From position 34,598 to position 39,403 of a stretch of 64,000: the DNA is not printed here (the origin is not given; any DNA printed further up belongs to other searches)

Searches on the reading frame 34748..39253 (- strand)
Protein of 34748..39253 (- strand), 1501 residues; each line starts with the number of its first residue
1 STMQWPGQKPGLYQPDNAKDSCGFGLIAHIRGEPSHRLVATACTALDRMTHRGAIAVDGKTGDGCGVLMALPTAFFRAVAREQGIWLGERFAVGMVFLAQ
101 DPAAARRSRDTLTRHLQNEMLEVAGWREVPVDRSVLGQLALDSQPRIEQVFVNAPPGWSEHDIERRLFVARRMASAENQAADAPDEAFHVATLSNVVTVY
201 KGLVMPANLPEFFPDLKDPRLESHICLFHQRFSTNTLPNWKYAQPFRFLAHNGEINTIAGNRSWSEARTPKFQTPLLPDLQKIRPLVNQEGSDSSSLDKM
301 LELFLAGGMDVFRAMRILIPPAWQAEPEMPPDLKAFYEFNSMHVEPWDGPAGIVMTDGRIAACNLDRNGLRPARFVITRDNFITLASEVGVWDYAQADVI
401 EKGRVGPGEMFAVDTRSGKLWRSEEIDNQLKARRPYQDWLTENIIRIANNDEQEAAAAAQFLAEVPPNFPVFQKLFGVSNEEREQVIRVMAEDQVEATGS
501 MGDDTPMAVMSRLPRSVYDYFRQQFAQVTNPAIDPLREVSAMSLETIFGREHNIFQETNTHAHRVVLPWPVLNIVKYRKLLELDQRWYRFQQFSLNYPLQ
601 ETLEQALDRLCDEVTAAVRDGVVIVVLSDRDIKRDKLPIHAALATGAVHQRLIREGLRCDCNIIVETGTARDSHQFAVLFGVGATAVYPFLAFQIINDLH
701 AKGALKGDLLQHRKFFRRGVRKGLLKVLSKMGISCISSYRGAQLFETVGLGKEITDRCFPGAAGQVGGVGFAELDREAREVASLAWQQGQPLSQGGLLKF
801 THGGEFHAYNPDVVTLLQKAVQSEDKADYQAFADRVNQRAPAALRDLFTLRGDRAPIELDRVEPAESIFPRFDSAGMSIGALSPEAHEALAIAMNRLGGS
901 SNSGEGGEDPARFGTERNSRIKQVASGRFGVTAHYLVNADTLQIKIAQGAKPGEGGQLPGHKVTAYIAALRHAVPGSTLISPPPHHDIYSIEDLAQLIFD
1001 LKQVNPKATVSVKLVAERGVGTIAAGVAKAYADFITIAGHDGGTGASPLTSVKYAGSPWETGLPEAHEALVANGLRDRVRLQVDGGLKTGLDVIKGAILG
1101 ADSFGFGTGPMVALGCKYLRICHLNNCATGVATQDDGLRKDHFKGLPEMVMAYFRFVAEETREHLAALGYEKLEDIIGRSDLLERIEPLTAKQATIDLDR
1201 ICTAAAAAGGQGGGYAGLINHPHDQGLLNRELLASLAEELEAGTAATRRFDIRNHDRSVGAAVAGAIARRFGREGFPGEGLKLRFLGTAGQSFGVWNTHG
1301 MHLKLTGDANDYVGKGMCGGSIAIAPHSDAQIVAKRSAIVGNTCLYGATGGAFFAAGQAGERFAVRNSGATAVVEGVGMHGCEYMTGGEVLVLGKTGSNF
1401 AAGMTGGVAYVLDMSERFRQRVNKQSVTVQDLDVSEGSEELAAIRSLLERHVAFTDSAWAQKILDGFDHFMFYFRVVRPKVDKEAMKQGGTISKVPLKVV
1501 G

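Call 14: search_protein_families(library=pfam, proteins=[window:34748-39253:-], max_evalue=0.0001)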
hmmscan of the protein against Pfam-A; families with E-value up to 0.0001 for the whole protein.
window:34748-39253:- (1501 aa): 4 families
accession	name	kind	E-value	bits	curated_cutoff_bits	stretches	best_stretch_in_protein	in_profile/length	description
PF00310.26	GATase_2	-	1.8e-169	564.4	19.9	1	22-439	1-420/420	Glutamine amidotransferases class-II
PF01645.23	Glu_synthase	-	3.2e-152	507.4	20.4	1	807-1170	1-368/369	Conserved region in glutamate synthase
PF04898.20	Glu_syn_central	-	4.7e-102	341.5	22.8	1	473-750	3-276/277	Glutamate synthase central domain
PF01493.24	GXGXG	-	4.5e-76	255.1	32.5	1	1251-1436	2-187/190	GXGXG motif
